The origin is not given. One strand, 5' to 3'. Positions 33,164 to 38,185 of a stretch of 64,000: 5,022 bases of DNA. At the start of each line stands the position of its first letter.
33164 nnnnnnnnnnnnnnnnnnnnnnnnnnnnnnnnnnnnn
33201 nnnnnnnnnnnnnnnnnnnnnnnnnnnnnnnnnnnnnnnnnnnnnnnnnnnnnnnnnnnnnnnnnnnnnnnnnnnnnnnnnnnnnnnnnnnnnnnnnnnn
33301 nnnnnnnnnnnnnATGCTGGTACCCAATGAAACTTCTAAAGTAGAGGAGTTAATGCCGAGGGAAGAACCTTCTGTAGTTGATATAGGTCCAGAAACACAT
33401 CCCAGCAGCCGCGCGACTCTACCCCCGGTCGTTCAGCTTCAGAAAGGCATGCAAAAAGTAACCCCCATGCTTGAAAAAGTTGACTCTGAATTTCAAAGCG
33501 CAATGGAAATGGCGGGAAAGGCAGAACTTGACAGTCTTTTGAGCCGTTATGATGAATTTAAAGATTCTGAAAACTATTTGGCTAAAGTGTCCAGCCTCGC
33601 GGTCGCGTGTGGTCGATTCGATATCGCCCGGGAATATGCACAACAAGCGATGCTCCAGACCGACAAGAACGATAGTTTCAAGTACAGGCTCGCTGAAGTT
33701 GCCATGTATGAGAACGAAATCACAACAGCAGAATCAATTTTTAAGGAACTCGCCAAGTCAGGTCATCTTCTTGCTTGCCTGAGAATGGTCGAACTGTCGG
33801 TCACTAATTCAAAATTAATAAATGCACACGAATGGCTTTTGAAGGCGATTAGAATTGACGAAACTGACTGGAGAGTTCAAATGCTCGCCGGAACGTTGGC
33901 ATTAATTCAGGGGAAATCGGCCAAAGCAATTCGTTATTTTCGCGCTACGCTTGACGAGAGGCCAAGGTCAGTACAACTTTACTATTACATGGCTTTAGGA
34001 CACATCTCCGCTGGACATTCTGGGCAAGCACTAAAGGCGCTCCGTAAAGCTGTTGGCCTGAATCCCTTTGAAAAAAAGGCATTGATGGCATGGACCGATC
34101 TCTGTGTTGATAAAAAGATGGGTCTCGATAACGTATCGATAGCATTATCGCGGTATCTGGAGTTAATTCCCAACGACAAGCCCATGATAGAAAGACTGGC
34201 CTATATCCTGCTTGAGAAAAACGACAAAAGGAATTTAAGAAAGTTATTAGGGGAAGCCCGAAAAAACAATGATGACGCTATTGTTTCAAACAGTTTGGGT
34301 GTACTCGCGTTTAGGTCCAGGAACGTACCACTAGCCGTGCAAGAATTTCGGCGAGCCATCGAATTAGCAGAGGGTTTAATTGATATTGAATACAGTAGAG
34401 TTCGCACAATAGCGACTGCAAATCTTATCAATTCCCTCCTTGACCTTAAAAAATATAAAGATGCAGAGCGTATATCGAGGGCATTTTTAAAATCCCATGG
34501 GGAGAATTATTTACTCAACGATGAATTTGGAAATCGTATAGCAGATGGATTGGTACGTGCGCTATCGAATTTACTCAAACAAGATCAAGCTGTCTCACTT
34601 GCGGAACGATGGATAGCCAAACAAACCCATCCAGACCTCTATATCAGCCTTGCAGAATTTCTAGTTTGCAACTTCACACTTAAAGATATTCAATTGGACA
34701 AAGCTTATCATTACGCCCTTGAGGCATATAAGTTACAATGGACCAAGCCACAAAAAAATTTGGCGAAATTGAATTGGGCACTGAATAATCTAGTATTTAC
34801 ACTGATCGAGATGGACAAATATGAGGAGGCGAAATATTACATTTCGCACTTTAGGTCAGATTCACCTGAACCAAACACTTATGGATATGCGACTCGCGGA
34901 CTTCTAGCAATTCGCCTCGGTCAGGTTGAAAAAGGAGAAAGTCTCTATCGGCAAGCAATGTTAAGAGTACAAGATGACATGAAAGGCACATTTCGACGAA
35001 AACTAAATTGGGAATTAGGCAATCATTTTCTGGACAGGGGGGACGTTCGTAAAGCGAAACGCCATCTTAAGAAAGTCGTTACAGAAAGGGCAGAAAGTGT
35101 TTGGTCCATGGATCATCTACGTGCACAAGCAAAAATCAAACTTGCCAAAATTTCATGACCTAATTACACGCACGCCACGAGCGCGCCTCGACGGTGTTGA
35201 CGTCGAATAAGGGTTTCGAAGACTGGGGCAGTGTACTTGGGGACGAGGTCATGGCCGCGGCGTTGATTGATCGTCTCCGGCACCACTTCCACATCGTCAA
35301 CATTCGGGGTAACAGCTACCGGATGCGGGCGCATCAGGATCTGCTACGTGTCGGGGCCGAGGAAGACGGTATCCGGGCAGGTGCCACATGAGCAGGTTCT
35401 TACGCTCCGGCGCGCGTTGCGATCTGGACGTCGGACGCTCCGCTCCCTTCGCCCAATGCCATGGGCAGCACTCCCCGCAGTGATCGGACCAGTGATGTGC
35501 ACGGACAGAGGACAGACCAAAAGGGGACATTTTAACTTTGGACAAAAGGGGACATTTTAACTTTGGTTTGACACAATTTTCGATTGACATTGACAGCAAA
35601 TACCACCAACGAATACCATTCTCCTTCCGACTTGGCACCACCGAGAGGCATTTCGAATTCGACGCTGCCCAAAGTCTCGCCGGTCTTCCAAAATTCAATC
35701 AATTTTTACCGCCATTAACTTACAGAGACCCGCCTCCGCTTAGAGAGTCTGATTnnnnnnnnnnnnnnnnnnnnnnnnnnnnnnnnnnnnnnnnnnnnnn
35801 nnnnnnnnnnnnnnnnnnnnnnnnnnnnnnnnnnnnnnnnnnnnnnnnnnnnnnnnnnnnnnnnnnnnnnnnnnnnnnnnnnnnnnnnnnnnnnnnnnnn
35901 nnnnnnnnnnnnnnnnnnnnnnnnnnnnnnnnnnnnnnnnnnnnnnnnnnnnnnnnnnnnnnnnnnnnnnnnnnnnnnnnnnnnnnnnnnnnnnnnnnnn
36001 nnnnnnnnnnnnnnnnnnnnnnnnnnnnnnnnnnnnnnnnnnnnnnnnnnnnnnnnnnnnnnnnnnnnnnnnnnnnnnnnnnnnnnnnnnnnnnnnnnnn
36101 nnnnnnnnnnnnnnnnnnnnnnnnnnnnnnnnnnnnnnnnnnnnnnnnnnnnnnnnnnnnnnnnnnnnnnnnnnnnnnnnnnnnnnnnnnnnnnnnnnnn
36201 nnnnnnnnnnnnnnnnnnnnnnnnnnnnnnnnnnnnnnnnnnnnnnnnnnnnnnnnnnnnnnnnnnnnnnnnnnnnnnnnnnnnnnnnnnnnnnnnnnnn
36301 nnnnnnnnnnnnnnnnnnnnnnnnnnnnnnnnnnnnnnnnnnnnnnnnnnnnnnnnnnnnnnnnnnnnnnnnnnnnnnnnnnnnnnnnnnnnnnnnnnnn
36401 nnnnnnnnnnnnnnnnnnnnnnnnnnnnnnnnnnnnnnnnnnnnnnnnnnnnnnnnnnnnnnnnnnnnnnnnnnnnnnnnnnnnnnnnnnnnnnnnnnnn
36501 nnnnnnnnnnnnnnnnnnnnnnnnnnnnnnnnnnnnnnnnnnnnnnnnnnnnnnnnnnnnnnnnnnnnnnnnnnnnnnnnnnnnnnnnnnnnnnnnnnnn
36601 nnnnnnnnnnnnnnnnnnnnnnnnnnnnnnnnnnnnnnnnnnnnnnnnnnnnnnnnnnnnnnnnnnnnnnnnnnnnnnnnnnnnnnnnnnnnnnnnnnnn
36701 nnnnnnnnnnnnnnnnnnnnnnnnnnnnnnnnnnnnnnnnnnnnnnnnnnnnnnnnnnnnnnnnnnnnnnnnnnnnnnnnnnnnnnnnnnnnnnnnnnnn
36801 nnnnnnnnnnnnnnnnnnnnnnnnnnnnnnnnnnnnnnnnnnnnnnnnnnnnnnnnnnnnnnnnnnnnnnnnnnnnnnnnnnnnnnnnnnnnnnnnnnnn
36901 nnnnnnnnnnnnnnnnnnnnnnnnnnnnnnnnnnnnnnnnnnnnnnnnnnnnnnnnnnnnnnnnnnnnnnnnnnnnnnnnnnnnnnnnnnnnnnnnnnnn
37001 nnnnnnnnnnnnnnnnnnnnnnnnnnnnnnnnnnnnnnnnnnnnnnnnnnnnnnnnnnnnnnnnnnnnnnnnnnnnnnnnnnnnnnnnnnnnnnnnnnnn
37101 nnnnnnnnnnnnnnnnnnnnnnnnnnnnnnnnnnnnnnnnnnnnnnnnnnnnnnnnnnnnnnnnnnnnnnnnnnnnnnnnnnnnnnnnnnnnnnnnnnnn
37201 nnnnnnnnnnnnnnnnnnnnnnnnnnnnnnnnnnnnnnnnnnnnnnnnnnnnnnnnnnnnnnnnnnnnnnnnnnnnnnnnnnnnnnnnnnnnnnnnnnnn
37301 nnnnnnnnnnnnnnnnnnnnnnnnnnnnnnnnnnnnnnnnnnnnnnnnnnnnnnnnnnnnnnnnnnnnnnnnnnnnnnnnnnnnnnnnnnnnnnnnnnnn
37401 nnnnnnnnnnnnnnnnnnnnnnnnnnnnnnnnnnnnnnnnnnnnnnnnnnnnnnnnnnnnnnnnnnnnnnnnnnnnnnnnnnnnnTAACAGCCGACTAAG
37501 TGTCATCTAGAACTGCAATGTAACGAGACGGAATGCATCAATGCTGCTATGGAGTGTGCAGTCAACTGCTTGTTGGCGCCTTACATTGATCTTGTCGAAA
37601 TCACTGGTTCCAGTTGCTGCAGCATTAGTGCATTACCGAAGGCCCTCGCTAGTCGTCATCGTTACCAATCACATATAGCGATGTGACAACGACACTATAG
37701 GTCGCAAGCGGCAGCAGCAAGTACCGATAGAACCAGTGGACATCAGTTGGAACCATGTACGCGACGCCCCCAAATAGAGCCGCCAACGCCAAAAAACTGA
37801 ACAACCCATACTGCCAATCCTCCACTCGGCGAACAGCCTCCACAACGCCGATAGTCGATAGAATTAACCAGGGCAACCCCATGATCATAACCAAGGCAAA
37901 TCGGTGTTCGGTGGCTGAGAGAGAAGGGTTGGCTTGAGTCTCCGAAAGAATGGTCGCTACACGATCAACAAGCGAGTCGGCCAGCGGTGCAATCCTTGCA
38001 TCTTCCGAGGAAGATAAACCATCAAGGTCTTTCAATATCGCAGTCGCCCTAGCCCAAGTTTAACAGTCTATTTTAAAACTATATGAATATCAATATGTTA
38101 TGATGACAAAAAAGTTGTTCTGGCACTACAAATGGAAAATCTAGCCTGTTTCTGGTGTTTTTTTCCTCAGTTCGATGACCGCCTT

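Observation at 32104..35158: Translationally coupled Ser/Thr kinase + 615-aa TPR protein pair, boxed in by IS21-type scars inside a defence-type island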

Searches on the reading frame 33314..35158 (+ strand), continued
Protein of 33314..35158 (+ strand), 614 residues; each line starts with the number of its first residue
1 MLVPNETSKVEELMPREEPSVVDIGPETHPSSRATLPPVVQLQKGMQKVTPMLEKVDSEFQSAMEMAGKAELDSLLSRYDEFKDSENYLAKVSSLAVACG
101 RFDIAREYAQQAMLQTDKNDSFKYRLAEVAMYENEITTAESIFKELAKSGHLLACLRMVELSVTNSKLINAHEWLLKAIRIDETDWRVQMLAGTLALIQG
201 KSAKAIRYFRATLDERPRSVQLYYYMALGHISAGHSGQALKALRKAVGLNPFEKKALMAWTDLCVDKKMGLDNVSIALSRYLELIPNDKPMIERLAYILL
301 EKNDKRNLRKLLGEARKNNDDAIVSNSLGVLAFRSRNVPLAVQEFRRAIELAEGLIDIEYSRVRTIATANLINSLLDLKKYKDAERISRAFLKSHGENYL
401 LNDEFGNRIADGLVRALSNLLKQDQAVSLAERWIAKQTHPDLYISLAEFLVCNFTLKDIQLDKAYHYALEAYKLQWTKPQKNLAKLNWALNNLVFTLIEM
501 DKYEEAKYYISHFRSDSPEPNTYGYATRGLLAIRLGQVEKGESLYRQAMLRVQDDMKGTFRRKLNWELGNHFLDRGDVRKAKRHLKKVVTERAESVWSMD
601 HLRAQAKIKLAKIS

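Call 78: search_protein_families(library=padloc, proteins=[L005:12328-15894:+, L005:18227-21649:+, L006:680-3598:+, L006:12090-14246:+, L004:12752-13645:-, L008:13335-14342:-, L008:14875-15840:+, L001:5248-7923:+], max_evalue=0.00001)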
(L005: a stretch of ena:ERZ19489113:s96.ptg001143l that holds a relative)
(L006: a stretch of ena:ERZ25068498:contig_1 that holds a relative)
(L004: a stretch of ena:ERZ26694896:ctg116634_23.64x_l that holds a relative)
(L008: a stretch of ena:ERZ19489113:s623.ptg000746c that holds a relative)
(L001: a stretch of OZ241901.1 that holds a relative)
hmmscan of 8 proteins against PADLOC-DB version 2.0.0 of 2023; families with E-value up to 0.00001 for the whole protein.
L005:12328-15894:+ (1188 aa): 53 families (the best 25 are shown)
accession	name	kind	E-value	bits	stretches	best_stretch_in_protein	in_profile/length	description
PDLC00659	HmaA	-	5.6e-165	549.1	1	90-1165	68-1150/1176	SNF2 helicase / DEAD-box helicase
PDLC02620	DrmD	-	1.5e-95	319.1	1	124-706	97-644/1060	DrmD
PDLC02500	BrxHI|BrxHII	-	5.4e-92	307.8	1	120-705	84-637/933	BrxHI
PDLC02621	DrmD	-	2.5e-87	292.2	1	145-770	139-741/1040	DrmD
PDLC02504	BrxHI|BrxHII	-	5.1e-73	244.5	1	129-725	112-662/971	BrxHII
PDLC02572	DrmA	-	2.5e-62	209.1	1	144-717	135-697/1043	DrmA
PDLC02632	DrmD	-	7.7e-50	168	1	145-651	141-635/662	DrmD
PDLC02623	DrmD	-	8.1e-47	157.6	2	397-677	428-660/1040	DrmD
PDLC02633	DrmD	-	3.2e-46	155.7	1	144-649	142-637/839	DrmD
PDLC02619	DrmD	-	4.8e-45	152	2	589-672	483-565/872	DrmD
PDLC02634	DrmD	-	7.1e-42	141.2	1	122-677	87-619/900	DrmD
PDLC02840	DpdE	-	5.7e-38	128.8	2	503-660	519-673/1091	DpdE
PDLC02624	DrmD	-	8.9e-36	121.6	1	165-718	2-543/652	DrmD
PDLC02843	DpdE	-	2.8e-34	116.2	2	128-329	160-320/1091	DpdE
PDLC02853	DpdE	-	2.2e-30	103.4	1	87-677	58-636/985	DpdE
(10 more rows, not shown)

L005:18227-21649:+ (1140 aa): 10 families
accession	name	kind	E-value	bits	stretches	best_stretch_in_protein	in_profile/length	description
PDLC00661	HmaB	-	3.6e-123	410.4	2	394-950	268-810/973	DNA-adenine methylase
PDLC00660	HmaB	-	2.4e-118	394.4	2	394-1088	267-913/967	DNA-adenine methylase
PDLC03233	MTase_II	-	5.2e-44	148.9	2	392-890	209-667/731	Type II methyltransferase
PDLC02189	DUF1156_MTase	-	1.2e-36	124.4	2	563-892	438-703/944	-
PDLC03352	MTase_II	-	6.7e-31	105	3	565-744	413-599/1023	Type II methyltransferase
PDLC03314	MTase_II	-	4.8e-21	72.6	2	128-175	152-199/944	Type II methyltransferase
PDLC04134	mad2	-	7.4e-09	32.9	0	675-834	318-420/492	mads_2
PDLC02541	PglX|PglXI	-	9.8e-08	28.5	0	783-835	539-591/919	PglXI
PDLC03319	MTase_II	-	2.7e-06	24.5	0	139-179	23-63/503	Type II methyltransferase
PDLC03367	MTase_II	-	5.5e-06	23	0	143-184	45-86/633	Type II methyltransferase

L006:680-3598:+ (972 aa): 21 families
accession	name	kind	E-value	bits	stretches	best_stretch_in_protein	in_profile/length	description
PDLC02394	pAgo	-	0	1388.3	1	2-972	142-1121/1121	-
PDLC02436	pAgo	-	5e-68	228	1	554-957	9-450/460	-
PDLC02428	PprPIWI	-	6.2e-30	102.6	1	508-942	267-642/666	-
PDLC02379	pAgo_II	-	9e-29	98.4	1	508-951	253-701/724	Class II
PDLC02397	pAgo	-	2.7e-25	87.3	1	668-948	303-562/578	-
PDLC02376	pAgo_I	-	1.9e-17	61.5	1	684-948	173-437/455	Class I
PDLC02388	pAgo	-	3.3e-17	60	1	666-749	429-509/716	-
PDLC02395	pAgo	-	9.7e-15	52.2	1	669-971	364-655/656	-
PDLC02381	pAgo_II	-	1.6e-13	48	1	566-972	218-617/617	Class II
PDLC02396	pAgo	-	1.9e-12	44.3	1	675-950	410-667/683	-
PDLC02378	pAgo_I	-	1.2e-10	38.9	1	713-947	244-474/493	Class I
PDLC02402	Aga_SIR2-PNTD1-PNTD2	-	2.7e-10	37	1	76-215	359-485/876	Class I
PDLC02385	pAgo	-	3.1e-10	37.5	1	565-953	272-659/674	-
PDLC02380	pAgo_II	-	9.6e-10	35.4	1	661-753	441-537/737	Class II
PDLC02389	pAgo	-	4.9e-09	33.1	1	677-768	455-552/733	-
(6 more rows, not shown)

L006:12090-14246:+ (718 aa): 2 families
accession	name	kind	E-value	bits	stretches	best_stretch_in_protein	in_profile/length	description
PDLC03419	REase_II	-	2.3e-10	37.5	1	29-143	16-126/695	Type II restriction enzyme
PDLC03971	TmtA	-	7.9e-06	21.6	0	42-83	58-104/1782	-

L004:12752-13645:- (297 aa): 4 families
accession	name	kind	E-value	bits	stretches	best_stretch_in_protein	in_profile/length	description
PDLC04994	PDC-S31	-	9.3e-28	95.3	1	115-270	111-261/273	-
PDLC04990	PDC-S31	-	1.4e-27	95.1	1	25-270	6-246/259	-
PDLC04991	PDC-S31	-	2.5e-22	77.6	1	120-274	60-196/208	-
PDLC04992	PDC-S31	-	3.8e-10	37.9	0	125-158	57-90/220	-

L008:13335-14342:- (335 aa): 0 families

L008:14875-15840:+ (321 aa): 0 families

L001:5248-7923:+ (891 aa): 29 families (the best 25 are shown)
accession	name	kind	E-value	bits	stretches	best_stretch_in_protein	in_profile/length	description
PDLC03632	MTase_III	-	3.6e-149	496.6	2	68-525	78-545/983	Type III methyltransferase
PDLC03354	MTase_II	-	2.9e-38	130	2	148-311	61-215/425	Type II methyltransferase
PDLC03636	MTase_III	-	3.8e-36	123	2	225-312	93-183/575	Type III methyltransferase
PDLC03644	MTase_III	-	1.4e-28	98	1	136-511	27-395/542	Type III methyltransferase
PDLC03300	MTase_II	-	3.2e-27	93.4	2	169-309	28-169/302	Type II methyltransferase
PDLC03633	MTase_III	-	6.6e-26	89.1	2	142-300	72-226/616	Type III methyltransferase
PDLC03635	MTase_III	-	1.7e-24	84.6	2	225-316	266-362/708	Type III methyltransferase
PDLC03634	MTase_III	-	2.6e-24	84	1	147-483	94-424/621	Type III methyltransferase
PDLC03339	MTase_II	-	3e-21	73.7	2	432-510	190-272/399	Type II methyltransferase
PDLC03641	MTase_III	-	3.7e-21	73.3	1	145-485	102-428/657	Type III methyltransferase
PDLC03371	MTase_II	-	1.1e-20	72.2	1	434-512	173-255/260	Type II methyltransferase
PDLC03638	MTase_III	-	6.7e-20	69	1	226-498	430-666/816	Type III methyltransferase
PDLC03216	MTase_II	-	2.5e-15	54.3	1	446-512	192-258/364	Type II methyltransferase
PDLC03738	oMTase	-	2.6e-15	54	1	449-512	205-268/376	orphan methyltransferase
PDLC03637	MTase_III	-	4.1e-14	50.1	1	147-310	121-271/513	Type III methyltransferase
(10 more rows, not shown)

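Call 84: search_protein_representatives(alignment_id=A1)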
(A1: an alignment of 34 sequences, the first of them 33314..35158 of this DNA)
Query: 34 sequences, 615 profile positions. Proteins with E-value up to 0.001 (for the whole library): 48189; up to 1e-10: 5676; up to 1e-30: 225. The best 150 are listed.
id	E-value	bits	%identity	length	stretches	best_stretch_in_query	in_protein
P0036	1.1e-269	912.7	-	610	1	1-613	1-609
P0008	4.9e-269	910.5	-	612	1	1-614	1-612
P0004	7.8e-269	909.9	-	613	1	1-614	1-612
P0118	9.0e-252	853.5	-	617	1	1-614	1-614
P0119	9.2e-211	718.1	-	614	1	3-611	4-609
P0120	9.0e-207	704.9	-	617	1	1-614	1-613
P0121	3.2e-205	699.7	-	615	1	1-614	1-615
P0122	4.0e-190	649.9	-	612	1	3-612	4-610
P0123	1.3e-187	641.6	-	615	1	1-614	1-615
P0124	2.7e-139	482.0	-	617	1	4-597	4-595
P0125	1.7e-138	479.4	-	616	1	1-614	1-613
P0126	6.2e-135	467.6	-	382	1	1-325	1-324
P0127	5.7e-126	438.0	-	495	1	1-495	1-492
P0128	6.4e-123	427.9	-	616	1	29-614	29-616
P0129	9.9e-121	420.7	-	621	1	33-614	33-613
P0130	4.7e-113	395.3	-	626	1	3-614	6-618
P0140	1.7e-98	347.3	-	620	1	2-611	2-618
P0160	2.6e-77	277.3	-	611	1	6-611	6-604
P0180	2.1e-70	254.5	-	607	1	33-593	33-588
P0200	4.9e-66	240.0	-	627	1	1-594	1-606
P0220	3.4e-63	230.6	-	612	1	1-594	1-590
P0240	1.1e-59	219.0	-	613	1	1-594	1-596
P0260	5.1e-55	203.6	-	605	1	6-613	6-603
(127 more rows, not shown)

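Call 85: list_cluster_members(proteins=[P0118, P0125, P0130, P0140, P0160, P0180, P0200, P0220, P0240, P0260])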
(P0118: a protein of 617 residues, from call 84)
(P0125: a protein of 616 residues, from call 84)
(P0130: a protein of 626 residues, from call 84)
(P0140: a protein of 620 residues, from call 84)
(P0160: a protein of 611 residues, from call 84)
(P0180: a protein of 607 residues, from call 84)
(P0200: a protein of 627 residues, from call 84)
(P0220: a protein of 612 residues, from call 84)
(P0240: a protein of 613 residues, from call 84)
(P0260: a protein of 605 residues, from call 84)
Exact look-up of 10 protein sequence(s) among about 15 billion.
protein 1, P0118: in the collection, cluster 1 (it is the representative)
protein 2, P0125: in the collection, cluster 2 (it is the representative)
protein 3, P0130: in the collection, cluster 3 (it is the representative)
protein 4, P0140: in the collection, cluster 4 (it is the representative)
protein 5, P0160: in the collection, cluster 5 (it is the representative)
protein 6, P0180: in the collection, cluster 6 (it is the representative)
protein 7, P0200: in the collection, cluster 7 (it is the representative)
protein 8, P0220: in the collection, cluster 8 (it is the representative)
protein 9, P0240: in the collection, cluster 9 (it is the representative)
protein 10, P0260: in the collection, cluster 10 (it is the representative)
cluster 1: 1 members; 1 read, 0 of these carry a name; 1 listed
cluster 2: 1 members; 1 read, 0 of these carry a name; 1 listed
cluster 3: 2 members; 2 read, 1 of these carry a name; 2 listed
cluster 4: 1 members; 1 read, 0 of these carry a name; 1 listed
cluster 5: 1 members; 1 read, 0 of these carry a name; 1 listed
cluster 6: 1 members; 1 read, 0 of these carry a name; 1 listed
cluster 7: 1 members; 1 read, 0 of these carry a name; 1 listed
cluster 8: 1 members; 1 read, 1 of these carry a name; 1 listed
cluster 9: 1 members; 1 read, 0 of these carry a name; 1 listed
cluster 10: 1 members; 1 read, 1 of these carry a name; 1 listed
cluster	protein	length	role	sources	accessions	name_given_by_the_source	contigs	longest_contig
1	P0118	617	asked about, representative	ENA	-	-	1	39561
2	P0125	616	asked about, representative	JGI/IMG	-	-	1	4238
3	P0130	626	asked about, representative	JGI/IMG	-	tetratricopeptide (TPR) repeat protein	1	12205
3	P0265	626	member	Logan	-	-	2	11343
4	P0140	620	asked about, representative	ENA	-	-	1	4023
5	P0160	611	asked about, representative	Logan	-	-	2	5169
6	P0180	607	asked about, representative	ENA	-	-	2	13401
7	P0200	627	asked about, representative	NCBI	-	-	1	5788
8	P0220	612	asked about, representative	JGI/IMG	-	Flp pilus assembly protein TadD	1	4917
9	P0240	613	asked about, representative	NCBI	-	-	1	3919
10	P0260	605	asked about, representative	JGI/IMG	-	tetratricopeptide (TPR) repeat protein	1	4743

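Call 86: search_dna_similar(query=window:33314-35155:+, collection=plasmids, mode=protein, max_evalue=1e-8, max_rows=20)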
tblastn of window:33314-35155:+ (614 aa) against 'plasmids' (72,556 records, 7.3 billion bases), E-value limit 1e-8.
No match.

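Call 87: search_dna_similar(query=window:33314-35155:+, collection=phages, mode=protein, max_evalue=1e-8, max_rows=20)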
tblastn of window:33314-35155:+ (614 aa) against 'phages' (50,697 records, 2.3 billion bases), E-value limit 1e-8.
No match.

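Call 105: search_protein_families(library=phrogs, proteins=[window:33314-35155:+], max_evalue=0.001)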
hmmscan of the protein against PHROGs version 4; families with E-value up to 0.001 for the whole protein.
window:33314-35155:+ (614 aa): 1 family
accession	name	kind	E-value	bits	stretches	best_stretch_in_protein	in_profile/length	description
phrog_7590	-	unknown function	8.7e-07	29.9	1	168-254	71-157/234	-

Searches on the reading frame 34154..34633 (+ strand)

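Call 73: search_protein_families(library=padloc, proteins=[window:34154-34633:+], max_evalue=1)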
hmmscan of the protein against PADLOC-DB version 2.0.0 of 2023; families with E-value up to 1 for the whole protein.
seq(160 aa): 1 family
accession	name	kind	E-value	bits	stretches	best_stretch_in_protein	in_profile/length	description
PDLC04781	PDC-M71B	-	4.3e-05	20.4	1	4-106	378-482/515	-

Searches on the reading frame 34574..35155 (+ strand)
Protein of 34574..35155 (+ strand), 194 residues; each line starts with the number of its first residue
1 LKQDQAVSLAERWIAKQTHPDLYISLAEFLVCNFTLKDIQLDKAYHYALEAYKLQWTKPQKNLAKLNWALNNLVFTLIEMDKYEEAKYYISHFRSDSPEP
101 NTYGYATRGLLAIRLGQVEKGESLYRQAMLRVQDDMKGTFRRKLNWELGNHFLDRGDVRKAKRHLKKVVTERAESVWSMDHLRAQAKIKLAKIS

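Call 73: search_protein_families(library=padloc, proteins=[window:34574-35155:+], max_evalue=1)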
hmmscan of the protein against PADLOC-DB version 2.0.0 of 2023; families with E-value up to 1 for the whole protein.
seq(194 aa): 2 families
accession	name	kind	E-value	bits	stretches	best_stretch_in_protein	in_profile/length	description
PDLC04781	PDC-M71B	-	1.1e-10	38.8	1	69-140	385-459/515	-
PDLC04488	PDC-M16B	-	0.0007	16.4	2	122-179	315-369/634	-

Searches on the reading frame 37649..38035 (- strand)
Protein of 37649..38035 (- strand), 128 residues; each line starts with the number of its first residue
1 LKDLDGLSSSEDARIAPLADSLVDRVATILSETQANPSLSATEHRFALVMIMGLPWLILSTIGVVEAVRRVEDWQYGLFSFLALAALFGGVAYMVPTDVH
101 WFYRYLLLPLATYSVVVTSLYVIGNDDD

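Call 3: search_protein_families(library=pfam, proteins=[window:37649-38035:-], max_evalue=0.1)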
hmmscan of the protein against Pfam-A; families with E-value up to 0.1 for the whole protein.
window:37649-38035:- (128 aa): 1 family
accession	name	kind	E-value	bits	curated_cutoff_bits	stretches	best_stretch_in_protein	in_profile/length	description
PF10125.14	NADHdeh_related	-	0.045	13.6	27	1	57-95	100-142/218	NADH dehydrogenase I, subunit N related protein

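Call 4: search_protein_families(library=padloc, proteins=[window:37649-38035:-], max_evalue=0.1)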
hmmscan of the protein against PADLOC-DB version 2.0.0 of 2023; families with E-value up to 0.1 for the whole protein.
window:37649-38035:- (128 aa): 0 families

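Call 7: search_protein_families(library=ncbifam, proteins=[window:37649-38035:-], max_evalue=0.01)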
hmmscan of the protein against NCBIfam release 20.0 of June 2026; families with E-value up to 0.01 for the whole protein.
window:37649-38035:- (128 aa): 0 families
